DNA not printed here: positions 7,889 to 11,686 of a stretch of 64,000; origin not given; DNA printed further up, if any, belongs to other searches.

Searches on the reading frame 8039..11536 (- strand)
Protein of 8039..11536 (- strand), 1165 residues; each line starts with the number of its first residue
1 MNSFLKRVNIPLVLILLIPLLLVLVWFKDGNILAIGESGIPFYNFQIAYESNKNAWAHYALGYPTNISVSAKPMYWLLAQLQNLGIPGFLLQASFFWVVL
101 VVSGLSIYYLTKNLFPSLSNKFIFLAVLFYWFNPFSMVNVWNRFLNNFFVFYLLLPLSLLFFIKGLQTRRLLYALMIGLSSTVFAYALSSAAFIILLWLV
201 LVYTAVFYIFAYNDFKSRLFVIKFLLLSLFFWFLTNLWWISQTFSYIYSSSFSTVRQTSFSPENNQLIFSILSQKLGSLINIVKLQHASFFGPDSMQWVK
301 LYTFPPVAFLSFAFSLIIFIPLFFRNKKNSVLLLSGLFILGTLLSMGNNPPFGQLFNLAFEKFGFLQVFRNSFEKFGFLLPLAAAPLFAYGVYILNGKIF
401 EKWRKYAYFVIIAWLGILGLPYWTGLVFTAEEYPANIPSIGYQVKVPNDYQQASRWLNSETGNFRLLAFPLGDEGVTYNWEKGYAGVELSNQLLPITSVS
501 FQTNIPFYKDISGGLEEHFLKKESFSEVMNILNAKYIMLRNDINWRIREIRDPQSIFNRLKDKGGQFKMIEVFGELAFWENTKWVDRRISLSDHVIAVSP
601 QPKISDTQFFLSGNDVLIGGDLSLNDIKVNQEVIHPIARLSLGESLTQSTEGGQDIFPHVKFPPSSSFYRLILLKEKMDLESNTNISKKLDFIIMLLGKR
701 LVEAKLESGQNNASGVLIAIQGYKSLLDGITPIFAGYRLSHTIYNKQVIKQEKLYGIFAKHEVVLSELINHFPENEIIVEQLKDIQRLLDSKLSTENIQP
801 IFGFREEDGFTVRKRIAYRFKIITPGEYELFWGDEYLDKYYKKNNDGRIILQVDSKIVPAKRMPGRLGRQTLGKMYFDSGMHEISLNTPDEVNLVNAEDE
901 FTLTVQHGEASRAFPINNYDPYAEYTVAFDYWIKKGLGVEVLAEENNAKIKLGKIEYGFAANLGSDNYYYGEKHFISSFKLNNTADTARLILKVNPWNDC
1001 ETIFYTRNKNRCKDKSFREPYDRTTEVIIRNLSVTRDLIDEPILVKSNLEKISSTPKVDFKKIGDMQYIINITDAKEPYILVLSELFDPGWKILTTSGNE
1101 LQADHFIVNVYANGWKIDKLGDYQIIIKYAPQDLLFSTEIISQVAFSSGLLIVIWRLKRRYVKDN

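Call 3: search_protein_families(library=pfam, proteins=[window:8039-11536:-], max_evalue=0.01)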
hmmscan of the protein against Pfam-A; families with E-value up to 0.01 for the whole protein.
window:8039-11536:- (1165 aa): 0 families

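Call 10: search_protein_families(library=ncbifam, proteins=[window:8039-11536:-], max_evalue=0.001)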
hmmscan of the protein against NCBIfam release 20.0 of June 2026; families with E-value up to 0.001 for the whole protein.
window:8039-11536:- (1165 aa): 0 families

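Call 27: search_solved_structures(query=window:8039-11536:-, max_evalue=10, show_alignments=1)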
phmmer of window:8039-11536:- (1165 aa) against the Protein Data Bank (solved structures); distinct sequences matched with E-value up to 10: 0.

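Call 32: search_protein_families(library=pfam, proteins=[window:8039-11536:-], max_evalue=10)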
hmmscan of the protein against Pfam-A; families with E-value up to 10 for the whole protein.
window:8039-11536:- (1165 aa): 0 families

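Call 33: search_solved_structures(query=A2, max_evalue=1, show_alignments=1)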
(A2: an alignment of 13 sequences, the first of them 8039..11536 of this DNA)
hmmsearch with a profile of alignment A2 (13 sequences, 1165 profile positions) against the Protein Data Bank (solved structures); distinct sequences matched with E-value up to 1: 4.
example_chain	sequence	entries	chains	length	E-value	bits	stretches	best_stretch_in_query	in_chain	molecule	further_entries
6r17_A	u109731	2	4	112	0.38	11.8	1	693-792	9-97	Synaptonemal complex central element protein 2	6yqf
7zqy_A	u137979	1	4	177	0.55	11.2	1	711-805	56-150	DH domain-containing protein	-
8oyx_A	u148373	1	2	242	0.7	10.9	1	691-780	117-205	De novo designed soluble GPCR-like protein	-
1zxa_A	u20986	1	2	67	0.84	10.6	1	749-793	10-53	cGMP-dependent protein kinase 1, alpha isozyme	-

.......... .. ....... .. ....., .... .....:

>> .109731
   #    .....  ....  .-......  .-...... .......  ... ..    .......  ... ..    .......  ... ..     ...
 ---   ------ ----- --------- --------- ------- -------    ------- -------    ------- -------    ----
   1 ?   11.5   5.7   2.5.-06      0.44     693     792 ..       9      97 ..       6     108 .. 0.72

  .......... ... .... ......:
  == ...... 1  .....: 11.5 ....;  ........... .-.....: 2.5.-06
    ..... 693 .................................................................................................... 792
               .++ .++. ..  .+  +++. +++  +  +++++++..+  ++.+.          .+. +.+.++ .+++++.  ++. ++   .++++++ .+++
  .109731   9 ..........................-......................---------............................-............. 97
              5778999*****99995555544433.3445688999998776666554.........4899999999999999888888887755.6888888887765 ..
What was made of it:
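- Tried and rejected: Sequence searches of the PDB with the 1165-aa neighbour, as a single sequence (call 27) and as a 13-sequence profile (call 33), gave nothing meaningful.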

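Call 64: find_homologous_proteins(query=window:8039-11536:-, max_evalue=1e-10)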
Query window:8039-11536:- (1165 aa): 231 proteins with E <= 1e-10 among 8000 candidates; the best 120 are listed.
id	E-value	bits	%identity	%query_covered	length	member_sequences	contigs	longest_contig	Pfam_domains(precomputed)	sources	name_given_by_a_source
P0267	0.0e+0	2453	94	98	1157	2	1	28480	-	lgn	-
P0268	0.0e+0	1599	59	98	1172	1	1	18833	PF11847.14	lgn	-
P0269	0.0e+0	1580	59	100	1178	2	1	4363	PF11847.14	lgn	-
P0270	0.0e+0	1577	59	100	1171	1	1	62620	PF11847.14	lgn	-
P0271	0.0e+0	1489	56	100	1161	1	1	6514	-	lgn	-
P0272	0.0e+0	1479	57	100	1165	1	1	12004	-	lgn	-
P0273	0.0e+0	1466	56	99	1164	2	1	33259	PF11847.14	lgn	-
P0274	0.0e+0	1465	56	98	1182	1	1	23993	PF11847.14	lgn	-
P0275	0.0e+0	1465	55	98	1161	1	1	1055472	-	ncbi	-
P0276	0.0e+0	1412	53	99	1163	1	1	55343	PF11847.14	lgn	-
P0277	0.0e+0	1355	52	97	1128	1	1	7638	PF11847.14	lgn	-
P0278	0.0e+0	1353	52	99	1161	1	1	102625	-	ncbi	-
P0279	0.0e+0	1321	50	98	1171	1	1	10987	PF11847.14,PF18915.6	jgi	jgi:hypothetical protein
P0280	0.0e+0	1193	48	99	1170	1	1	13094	-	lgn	-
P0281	0.0e+0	1164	46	97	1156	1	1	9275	PF11847.14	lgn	-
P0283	0.0e+0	1108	44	99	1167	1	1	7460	PF11847.14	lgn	-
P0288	0.0e+0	1091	44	97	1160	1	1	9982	PF11847.14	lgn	-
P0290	0.0e+0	1088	43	99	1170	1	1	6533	PF11847.14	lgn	-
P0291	0.0e+0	1087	46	97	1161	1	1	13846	PF11847.14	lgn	-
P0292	0.0e+0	1082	46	99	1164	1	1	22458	PF11847.14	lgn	-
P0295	0.0e+0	1071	44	99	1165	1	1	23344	PF11847.14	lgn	-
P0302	0.0e+0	1050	43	99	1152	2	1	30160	PF11847.14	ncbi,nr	ncbi:hypothetical protein KKE03_01755 [Patescibacteria group bacterium]|nr:hypothetical protein [Pat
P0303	0.0e+0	1041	44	97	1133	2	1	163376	PF11847.14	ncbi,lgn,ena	-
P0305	0.0e+0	1032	43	98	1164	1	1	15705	PF11847.14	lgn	-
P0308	0.0e+0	1022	43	97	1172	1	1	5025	PF11847.14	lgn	-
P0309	0.0e+0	1019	43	97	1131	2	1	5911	PF11847.14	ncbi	-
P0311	0.0e+0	1016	43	99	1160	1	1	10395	PF11847.14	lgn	-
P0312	0.0e+0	1012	43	97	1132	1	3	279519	PF11847.14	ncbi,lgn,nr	ncbi:hypothetical protein HYW41_02190 [Candidatus Daviesbacteria bacterium]|nr:hypothetical protein 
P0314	2.7e-295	1001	42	97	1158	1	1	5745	PF11847.14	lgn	-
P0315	1.1e-293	995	42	97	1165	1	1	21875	-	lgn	-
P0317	1.7e-292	991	41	97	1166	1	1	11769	PF11847.14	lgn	-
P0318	6.7e-291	986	41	98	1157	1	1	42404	PF11847.14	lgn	-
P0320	1.1e-253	863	38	97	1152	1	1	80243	PF11847.14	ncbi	-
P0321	3.8e-246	838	37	98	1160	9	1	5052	PF11847.14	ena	-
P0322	1.3e-245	836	38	99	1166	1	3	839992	PF11847.14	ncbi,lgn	-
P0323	1.5e-242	826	38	99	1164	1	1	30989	PF11847.14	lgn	-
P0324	1.1e-238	813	37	99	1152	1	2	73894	PF11847.14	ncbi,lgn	-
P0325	2.6e-235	802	37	99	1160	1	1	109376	PF11847.14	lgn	-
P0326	1.0e-230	787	38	95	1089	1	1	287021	PF11847.14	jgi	jgi:hypothetical protein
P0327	3.6e-227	775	36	98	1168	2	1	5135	PF11847.14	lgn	-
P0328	1.8e-218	746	35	99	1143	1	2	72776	PF11847.14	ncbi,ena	-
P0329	2.3e-211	723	36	98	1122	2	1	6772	PF11847.14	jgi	jgi:hypothetical protein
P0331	9.2e-203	694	34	94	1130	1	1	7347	PF11847.14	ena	-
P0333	1.9e-199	683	34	97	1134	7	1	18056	PF11847.14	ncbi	-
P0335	1.4e-197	677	33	99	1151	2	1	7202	PF11847.14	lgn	-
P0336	1.4e-197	677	43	54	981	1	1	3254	PF11847.14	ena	-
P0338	2.9e-195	670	42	54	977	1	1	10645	PF11847.14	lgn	-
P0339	1.3e-192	661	34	95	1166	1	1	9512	PF11847.14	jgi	jgi:hypothetical protein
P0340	1.5e-192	660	34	97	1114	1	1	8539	PF11847.14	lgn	-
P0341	1.2e-190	654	45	51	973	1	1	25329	PF11847.14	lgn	-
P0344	1.2e-186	641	41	53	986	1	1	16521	PF11847.14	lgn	-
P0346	4.0e-183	629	34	98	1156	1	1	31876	PF11847.14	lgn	-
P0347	2.8e-181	623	42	54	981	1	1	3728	PF11847.14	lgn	-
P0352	8.0e-176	605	41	54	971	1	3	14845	PF11847.14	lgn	-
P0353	1.8e-175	604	33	98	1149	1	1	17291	PF11847.14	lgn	-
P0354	5.1e-175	602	33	97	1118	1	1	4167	PF11847.14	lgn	-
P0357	2.6e-171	590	34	97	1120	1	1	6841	PF11847.14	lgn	-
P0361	1.7e-167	578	41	52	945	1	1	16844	PF11847.14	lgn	-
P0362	1.2e-165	571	40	54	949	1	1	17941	PF11847.14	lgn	-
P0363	5.9e-164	566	41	54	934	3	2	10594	PF11847.14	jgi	-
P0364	2.4e-163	564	40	54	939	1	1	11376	PF11847.14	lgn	-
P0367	1.3e-157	545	38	55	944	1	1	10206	PF11847.14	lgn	-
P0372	3.5e-154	533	41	54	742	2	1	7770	PF11847.14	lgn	-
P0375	1.9e-153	531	38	53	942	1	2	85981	PF11847.14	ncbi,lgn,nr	ncbi:DUF3367 domain-containing protein [Candidatus Daviesbacteria bacterium]|nr:DUF3367 domain-conta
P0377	8.9e-153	529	40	54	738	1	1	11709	PF11847.14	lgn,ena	-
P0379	1.1e-151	525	38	56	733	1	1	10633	PF11847.14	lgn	-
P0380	1.1e-151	525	42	49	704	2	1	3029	PF11847.14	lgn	-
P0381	2.2e-151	524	39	51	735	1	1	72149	PF11847.14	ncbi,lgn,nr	ncbi:MAG: alpha-(1-_3)-arabinofuranosyltransferase family protein [Candidatus Daviesbacteria bacteri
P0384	4.8e-150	520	39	54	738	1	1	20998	PF11847.14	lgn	-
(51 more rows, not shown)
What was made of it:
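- On AftD-like GT-C (PF11847), applied to the neighbour 8039..11536: About half of its 120 closest homologs carry PF11847 (call 64).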

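Call 73: predict_structure(alignment_id=A3)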
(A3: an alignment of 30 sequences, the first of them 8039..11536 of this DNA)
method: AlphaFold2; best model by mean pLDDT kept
length: 1165 residues; sequences in the alignment: 30
mean_pLDDT: 85.5   pTM: 0.76
mean pLDDT of the five models: 85.5, 85.5, 85.1, 83.5, 81.6
residues with pLDDT >= 90: 471; 70-90: 590; 50-70: 94; < 50: 10
segments of 3 or more residues with pLDDT < 50: 1-5, 439-441
pLDDT, mean of each block of 10 residues (from residue 1): 55 92 82 57 76 80 77 90 86 91 97 93 95 91 86 96 94 94 89 93 96 93 96 94 82 66 76 85 87 75 84 89 90 95 89 79 80 92 96 90 88 90 78 53 73 91 88 81 75 84 73 84 84 92 87 92 88 94 91 89 84 83 74 90 75 74 86 85 76 91 90 89 89 72 65 88 90 86 91 89 86 90 92 81 78 91 76 91 91 92 90 94 91 90 90 82 74 88 91 89 79 83 91 90 84 80 89 91 88 89 84 90 93 91 94 88 66
secondary structure, 60 per line:
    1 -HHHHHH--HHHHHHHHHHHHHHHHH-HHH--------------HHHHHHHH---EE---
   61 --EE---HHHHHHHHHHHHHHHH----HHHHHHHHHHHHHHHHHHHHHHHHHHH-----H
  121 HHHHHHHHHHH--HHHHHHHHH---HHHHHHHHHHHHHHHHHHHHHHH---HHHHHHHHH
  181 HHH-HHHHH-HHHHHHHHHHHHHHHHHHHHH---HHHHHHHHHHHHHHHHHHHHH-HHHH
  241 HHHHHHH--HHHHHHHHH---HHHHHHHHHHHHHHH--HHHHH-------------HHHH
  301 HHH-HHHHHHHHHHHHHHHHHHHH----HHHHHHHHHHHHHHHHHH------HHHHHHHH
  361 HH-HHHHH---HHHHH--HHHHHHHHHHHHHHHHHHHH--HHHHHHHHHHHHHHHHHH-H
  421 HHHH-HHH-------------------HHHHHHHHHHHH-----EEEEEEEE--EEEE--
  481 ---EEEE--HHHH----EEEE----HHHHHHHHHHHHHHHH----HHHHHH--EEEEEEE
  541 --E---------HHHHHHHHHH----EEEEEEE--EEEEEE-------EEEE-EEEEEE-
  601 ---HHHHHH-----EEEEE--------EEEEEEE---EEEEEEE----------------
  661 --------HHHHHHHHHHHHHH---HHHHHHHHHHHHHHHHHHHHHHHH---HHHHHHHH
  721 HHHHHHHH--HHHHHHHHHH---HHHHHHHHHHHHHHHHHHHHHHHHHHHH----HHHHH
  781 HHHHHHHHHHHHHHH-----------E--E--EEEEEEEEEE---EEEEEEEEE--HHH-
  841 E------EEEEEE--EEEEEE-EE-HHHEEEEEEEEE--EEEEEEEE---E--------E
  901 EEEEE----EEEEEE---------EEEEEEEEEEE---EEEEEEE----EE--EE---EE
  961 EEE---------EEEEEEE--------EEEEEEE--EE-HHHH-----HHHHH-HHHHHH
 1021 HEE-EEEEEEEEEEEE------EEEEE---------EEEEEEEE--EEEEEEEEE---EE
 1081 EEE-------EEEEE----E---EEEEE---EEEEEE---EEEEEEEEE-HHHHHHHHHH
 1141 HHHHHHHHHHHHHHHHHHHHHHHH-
elements in order (helices of 4 or more, strands of 3 or more residues): H2-7 H10-26 H45-52 H68-83 H88-114 H120-131 H134-142 H146-168 H172-183 H185-189 H191-211 H215-235 H237-247 H250-258 H262-276 H279-283 H297-303 H305-324 H329-346 H353-362 H364-368 H372-376 H379-398 H401-418 H420-424 H448-459 E465-472 E475-478 E484-487 H490-493 E498-501 H506-521 H526-531 E534-540 H553-562 E567-573 E576-581 E589-592 E594-599 H604-609 E615-619 E628-634 E638-644 H669-682 H686-709 H713-728 H731-740 H744-771 H776-795 E813-822 E826-834 E848-853 E856-861 E869-877 E880-887 E900-905 E910-915 E925-935 E939-945 E959-963 E973-979 E988-994 H1000-1003 H1009-1013 H1015-1021 E1025-1036 E1043-1047 E1057-1064 E1067-1075 E1079-1083 E1091-1095 E1104-1108 E1112-1117 E1121-1129 H1131-1164
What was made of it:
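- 8039..11536 (-): AftD-like GT-C glycosyltransferase (1165 aa). The N-terminal part is polytopic; it is followed by extracytoplasmic beta-sandwich domains and a C-terminal TM helix. Model pLDDT 85.5 (call 73).
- On AftD-like GT-C (PF11847), applied to the neighbour 8039..11536: Model pLDDT 85.5 and pTM 0.76 (call 73).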

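Call 75: fold_search(model_id=the predicted structure, library=pdb)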
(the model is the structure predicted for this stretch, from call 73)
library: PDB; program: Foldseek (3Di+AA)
matches with E <= 10: 656; with E <= 0.001: 17
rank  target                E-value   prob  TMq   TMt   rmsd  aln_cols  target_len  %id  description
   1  6w98_A                9.4e-16  1.00  0.47  0.42  20.1      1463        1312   10  Single-Particle Cryo-EM Structure of Arabinofuranosyltransferase AftD from Mycobacteria (released 2020-05-13)
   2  6wby                  4.7e-14  1.00  0.45  0.42  20.0      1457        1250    9  Single-Particle Cryo-EM Structure of Arabinofuranosyltransferase AftD from Mycobacteria, Mutant R1389S Class 2 (released 2020-05-13)
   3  6wbx                  2.3e-12  1.00  0.41  0.38  20.9      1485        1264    9  Single-Particle Cryo-EM Structure of Arabinofuranosyltransferase AftD from Mycobacteria, Mutant R1389S Class 1 (released 2020-05-13)
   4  8agc_A                1.2e-06  1.00  0.28  0.44  12.5       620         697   14  Structure of yeast oligosaccharylransferase complex with lipid-linked oligosaccharide and non-acceptor peptide bound (released 2022-12-07)
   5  6ezn_F                2.4e-06  1.00  0.28  0.47  12.6       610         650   14  Cryo-EM structure of the yeast oligosaccharyltransferase (OST) complex (released 2018-01-17)
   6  8b6l_I                2.5e-06  1.00  0.28  0.43  13.8       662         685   14  Subtomogram average of the human Sec61-TRAP-OSTA-translocon (released 2022-12-07)
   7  9n9j_I                3.2e-06  1.00  0.28  0.43  13.3       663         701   12  Structure of a GRP94 folding intermediate engaged with a CCDC134- and FKBP11-bound secretory translocon (released 2025-11-19)
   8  6s7t_A                3.4e-06  1.00  0.29  0.44  14.6       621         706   12  Cryo-EM structure of human oligosaccharyltransferase complex OST-B (released 2019-12-18)
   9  7oci_F                4.1e-06  1.00  0.27  0.45  14.7       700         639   12  Cryo-EM structure of yeast Ost6p containing oligosaccharyltransferase complex (released 2022-02-16)
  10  6s7o_A                9.2e-06  1.00  0.28  0.45  11.6       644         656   13  Cryo-EM structure of human oligosaccharyltransferase complex OST-A (released 2019-12-18)
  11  6c26_A                1.1e-05  1.00  0.29  0.47  13.1       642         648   14  The Cryo-EM structure of a eukaryotic oligosaccharyl transferase complex (released 2018-01-31)
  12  8pn9_A                2.5e-05  1.00  0.26  0.41  11.9       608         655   13  Structure of human oligosaccharyltransferase OST-A complex bound to NGI-1 (released 2024-05-08)
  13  6ftg_5                7.5e-05  1.00  0.28  0.45  14.0       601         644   14  Subtomogram average of OST-containing ribosome-translocon complexes from canine rough microsomal membranes (released 2018-03-21)
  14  7zlg_A                5.0e-04  1.00  0.26  0.41  13.4       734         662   13  Cryo-EM structure of C-mannosyltransferase CeDPY19, in complex with acceptor peptide and bound to CMT2-Fab and anti-Fa (released 2023-01-11)
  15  7zlh_A                5.9e-04  1.00  0.29  0.46  11.0       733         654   14  Cryo-EM structure of C-mannosyltransferase CeDPY19, in apo state, bound to CMT2-Fab and anti-Fab nanobody (released 2023-01-11)
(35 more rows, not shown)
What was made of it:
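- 8039..11536 (-): Foldseek top hit is AftD 6w98 at E 9.4e-16 (call 75)
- On AftD-like GT-C (PF11847), applied to the neighbour 8039..11536: Foldseek top three hits are AftD 6w98, 6wby and 6wbx (E 9e-16 to 2e-12, TMq 0.41-0.47), followed by STT3, DPY19 and AftA (call 75).
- Closest known: Mycobacterial GlfT2. Same: AftD is the best structural match of the neighbouring GT-C (call 75).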
